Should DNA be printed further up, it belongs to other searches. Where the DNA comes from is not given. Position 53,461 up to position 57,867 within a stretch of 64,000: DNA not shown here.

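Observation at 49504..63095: Seven-gene operon that reads like a split P1 DarB / polyvalent-protein module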

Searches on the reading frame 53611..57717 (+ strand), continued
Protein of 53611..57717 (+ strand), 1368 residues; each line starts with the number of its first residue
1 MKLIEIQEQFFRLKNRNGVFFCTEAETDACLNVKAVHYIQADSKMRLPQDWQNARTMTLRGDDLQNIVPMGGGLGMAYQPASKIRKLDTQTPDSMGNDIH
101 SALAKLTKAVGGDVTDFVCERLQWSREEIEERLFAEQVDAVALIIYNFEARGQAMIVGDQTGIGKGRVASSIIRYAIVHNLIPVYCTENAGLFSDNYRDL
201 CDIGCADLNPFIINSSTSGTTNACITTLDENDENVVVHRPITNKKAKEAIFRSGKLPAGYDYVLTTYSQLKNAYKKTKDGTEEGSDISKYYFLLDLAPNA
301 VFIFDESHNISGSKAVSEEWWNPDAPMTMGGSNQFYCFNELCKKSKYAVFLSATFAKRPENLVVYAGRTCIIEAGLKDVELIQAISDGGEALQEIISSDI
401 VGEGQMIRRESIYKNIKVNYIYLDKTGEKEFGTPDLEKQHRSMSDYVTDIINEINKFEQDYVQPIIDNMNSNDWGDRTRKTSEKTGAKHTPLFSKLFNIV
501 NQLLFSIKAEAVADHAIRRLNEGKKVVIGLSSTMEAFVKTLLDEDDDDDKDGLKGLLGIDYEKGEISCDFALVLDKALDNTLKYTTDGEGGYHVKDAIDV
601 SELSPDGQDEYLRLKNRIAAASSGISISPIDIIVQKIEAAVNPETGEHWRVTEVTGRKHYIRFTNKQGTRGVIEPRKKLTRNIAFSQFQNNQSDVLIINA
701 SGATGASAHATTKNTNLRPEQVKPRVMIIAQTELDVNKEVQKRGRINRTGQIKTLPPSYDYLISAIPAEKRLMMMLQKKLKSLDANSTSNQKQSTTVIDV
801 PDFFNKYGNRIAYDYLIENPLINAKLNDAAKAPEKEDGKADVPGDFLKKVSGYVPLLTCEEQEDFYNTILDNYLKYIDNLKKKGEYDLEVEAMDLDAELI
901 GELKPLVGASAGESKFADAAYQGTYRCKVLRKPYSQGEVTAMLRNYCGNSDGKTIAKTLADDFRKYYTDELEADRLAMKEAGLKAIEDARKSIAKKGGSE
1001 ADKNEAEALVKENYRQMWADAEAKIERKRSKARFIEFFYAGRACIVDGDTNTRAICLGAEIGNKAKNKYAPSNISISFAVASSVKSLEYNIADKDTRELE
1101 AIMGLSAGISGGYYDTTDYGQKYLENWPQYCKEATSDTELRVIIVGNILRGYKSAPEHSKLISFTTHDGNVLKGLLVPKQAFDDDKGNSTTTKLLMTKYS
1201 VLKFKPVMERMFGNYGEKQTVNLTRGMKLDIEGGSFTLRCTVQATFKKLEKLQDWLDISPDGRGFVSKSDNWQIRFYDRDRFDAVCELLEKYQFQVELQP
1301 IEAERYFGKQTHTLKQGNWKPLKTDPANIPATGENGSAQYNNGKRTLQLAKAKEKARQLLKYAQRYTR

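Call 23: find_encoding_contigs(protein=P0003, flank=10000, max_places=3)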
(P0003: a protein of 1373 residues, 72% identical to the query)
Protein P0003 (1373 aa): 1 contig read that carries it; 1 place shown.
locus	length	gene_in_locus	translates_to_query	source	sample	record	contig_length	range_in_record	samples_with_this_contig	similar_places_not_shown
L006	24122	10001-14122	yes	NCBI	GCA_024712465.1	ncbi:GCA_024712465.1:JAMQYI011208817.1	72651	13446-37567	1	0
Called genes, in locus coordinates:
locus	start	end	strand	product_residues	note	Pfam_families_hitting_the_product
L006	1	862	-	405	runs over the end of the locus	PF17293:Arm-DNA-bind_5, PF13102:Phage_int_SAM_5, PF00589:Phage_integrase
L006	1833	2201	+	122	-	PF09643:YopX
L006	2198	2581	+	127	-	-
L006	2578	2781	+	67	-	-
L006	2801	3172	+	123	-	PF09643:YopX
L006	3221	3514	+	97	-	-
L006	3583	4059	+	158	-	PF01844:HNH (faint)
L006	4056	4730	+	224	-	-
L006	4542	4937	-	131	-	-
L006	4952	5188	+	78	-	-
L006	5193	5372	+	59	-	-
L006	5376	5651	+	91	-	-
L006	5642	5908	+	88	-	-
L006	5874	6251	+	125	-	-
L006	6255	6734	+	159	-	-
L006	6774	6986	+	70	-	-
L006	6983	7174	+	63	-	PF07927:HicA_toxin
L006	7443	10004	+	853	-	PF18812:PBECR3 (weak)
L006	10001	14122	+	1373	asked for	PF04851:ResIII (faint), PF13872:AAA_34, PF13871:Helicase_C_4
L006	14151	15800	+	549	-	-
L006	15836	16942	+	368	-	-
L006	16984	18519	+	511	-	PF18798:LPD3 (weak), PF18760:ART-PolyVal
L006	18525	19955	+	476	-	-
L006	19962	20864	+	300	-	-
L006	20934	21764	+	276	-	PF06745:ATPase (weak)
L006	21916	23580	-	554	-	-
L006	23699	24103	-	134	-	-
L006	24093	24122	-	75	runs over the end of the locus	-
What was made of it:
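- On PBECR3 RNase-like domain: The orthologue in L006 also hits only weakly (call 23).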

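Call 26: find_encoding_contigs(protein=P0005, flank=10000, max_places=1)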
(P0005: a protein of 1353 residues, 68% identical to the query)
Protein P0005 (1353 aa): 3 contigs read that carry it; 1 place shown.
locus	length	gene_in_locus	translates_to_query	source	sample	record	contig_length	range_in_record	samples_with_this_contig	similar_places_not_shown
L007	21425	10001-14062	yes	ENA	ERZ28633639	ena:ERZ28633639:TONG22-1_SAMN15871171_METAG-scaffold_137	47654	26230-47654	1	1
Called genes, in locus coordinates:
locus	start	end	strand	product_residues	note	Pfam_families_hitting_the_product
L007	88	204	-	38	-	-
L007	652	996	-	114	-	-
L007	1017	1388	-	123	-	PF12728:HTH_17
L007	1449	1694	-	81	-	-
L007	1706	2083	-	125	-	-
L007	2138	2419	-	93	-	-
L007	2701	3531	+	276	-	-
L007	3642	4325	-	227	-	-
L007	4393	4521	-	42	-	-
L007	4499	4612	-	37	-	-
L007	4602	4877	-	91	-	PF10387:DUF2442 (weak)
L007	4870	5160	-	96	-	PF13711:DUF4160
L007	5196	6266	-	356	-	PF17293:Arm-DNA-bind_5, PF00589:Phage_integrase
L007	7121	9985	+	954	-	-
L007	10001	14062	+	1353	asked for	PF13872:AAA_34, PF13871:Helicase_C_4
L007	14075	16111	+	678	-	-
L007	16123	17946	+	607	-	PF00924:MS_channel_2nd (faint), PF13479:AAA_24 (weak)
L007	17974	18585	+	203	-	-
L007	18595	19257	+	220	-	-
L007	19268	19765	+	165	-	PF05105:Phage_holin_4_1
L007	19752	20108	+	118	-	-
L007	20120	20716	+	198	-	PF20186:DUF6549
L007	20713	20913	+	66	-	-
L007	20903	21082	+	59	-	-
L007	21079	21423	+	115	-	?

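Call 27: find_encoding_contigs(protein=P0014, flank=10000, max_places=1)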
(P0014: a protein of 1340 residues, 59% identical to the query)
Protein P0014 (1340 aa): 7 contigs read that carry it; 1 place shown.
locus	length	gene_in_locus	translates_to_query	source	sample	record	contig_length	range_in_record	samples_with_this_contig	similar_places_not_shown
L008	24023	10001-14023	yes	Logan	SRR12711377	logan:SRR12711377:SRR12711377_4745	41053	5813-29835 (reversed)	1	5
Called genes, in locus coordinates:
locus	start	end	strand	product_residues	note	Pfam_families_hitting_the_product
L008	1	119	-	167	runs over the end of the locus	-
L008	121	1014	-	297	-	PF25200:DUF7833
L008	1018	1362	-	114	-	-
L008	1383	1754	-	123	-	PF12728:HTH_17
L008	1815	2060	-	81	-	-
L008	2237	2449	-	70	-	-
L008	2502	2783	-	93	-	-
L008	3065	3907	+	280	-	-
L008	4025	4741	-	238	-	-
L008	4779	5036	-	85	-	PF05016:ParE_toxin (weak), PF06769:YoeB_toxin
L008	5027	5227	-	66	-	PF10884:DUF2683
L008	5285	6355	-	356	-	PF17293:Arm-DNA-bind_5, PF00589:Phage_integrase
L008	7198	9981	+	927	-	PF18824:LPD11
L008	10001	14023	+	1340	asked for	PF13872:AAA_34, PF13871:Helicase_C_4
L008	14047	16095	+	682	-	PF00924:MS_channel_2nd (faint), PF13479:AAA_24 (weak)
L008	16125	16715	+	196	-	-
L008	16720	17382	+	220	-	-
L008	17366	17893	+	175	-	PF05105:Phage_holin_4_1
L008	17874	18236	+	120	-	-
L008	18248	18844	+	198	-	PF20186:DUF6549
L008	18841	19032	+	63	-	-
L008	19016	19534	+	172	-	PF08291:Peptidase_M15_3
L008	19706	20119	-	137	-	PF18809:PBECR1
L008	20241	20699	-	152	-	-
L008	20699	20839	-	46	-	-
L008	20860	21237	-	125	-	-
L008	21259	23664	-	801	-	-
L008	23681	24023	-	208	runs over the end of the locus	-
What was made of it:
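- L007 and L008: the operon runs into holin and endolysin genes (calls 26, 27).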

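Call 28: find_encoding_contigs(protein=P0023, flank=10000, max_places=1)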
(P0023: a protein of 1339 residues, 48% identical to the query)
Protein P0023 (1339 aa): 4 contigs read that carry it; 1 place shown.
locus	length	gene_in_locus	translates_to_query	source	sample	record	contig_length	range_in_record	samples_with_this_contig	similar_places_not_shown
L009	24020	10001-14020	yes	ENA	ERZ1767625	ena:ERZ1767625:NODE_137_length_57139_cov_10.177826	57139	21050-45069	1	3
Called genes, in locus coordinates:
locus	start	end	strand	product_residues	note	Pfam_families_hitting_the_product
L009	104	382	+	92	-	-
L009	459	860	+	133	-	PF00216:Bac_DNA_binding (faint)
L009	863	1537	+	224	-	PF13489:Methyltransf_23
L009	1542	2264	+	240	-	-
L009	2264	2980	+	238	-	-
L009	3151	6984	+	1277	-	PF01624:MutS_I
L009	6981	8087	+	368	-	-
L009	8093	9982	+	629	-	-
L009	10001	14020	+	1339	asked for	PF13872:AAA_34, PF13871:Helicase_C_4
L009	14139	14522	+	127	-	-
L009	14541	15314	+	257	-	-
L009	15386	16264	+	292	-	-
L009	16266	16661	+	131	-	-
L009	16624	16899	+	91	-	PF12728:HTH_17 (weak)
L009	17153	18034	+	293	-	-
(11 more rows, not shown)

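Call 29: search_protein_families(library=pfam, proteins=[L001:1511-9610:+, L001:9311-17686:+, L003:21584-23776:-], max_evalue=0.001)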
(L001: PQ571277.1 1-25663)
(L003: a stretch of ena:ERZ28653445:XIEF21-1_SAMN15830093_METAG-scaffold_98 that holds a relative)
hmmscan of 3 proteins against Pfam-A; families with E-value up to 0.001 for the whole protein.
L001:1511-9610:+ (2700 aa): 2 families
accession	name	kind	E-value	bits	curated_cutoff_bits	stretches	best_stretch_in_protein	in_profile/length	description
PF18823.6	InPase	-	1.8e-52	177.2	26.8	1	1832-1969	1-134/135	Inorganic Pyrophosphatase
PF18763.7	ddrB-ParB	-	7.9e-24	84.6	27.6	1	1275-1399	10-119/121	ddrB-like ParB superfamily domain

L001:9311-17686:+ (2791 aa): 3 families
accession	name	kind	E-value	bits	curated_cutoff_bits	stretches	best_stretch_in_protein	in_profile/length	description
PF18857.6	LPD38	-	5e-38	131.5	27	1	2482-2663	2-174/189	Large polyvalent protein associated domain 38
PF13871.12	Helicase_C_4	-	6.5e-24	85.6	30.5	1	892-1145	2-269/271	C-terminal domain on Strawberry notch homologue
PF13872.12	AAA_34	-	6.3e-16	58.6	27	1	428-503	33-115/306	P-loop containing NTP hydrolase pore-1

L003:21584-23776:- (730 aa): 1 family
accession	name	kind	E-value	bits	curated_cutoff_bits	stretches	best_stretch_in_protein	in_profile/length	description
PF01031.25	Dynamin_M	-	0.00056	19.6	28.5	0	107-166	27-86/287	Dynamin central region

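Call 57: search_protein_families(library=padloc, proteins=[window:53611-57717:+, L003:21584-23776:-], max_evalue=0.01)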
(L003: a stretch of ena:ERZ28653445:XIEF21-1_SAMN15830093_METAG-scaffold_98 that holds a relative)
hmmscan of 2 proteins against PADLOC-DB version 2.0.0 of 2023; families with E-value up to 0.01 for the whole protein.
window:53611-57717:+ (1368 aa): 0 families

L003:21584-23776:- (730 aa): 0 families

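Call 104: find_encoding_contigs(protein=P0117, flank=10000, max_places=1)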
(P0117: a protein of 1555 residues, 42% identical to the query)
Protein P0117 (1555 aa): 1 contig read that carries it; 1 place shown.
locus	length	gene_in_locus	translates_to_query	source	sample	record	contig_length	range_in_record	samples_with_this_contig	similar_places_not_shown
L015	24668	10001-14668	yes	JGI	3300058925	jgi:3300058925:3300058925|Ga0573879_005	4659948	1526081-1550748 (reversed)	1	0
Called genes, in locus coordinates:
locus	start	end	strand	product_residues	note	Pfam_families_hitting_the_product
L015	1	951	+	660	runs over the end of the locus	PF00122:E1-E2_ATPase, PF00702:Hydrolase, PF08282:Hydrolase_3 (faint)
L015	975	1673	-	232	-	PF09603:Fib_succ_major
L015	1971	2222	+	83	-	-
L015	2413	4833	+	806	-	PF12704:MacB_PCD, PF02687:FtsX, PF12704:MacB_PCD, PF02687:FtsX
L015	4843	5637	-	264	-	PF13560:HTH_31, PF01381:HTH_3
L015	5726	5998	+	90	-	-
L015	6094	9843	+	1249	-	PF20720:nSTAND3, PF25199:nSTAND_NTPase5 (faint)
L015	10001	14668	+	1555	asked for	PF13872:AAA_34, PF00270:DEAD (weak), PF04851:ResIII, PF13871:Helicase_C_4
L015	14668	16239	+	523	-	-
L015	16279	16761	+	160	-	PF11351:GTA_holin_3TM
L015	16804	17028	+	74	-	-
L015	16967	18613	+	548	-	PF00239:Resolvase, PF07508:Recombinase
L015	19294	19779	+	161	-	PF28025:EMYY_lipop (faint)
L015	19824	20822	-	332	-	PF00535:Glycos_transf_2, PF10111:Glyco_tranf_2_2 (weak)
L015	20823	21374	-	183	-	PF13858:DUF4199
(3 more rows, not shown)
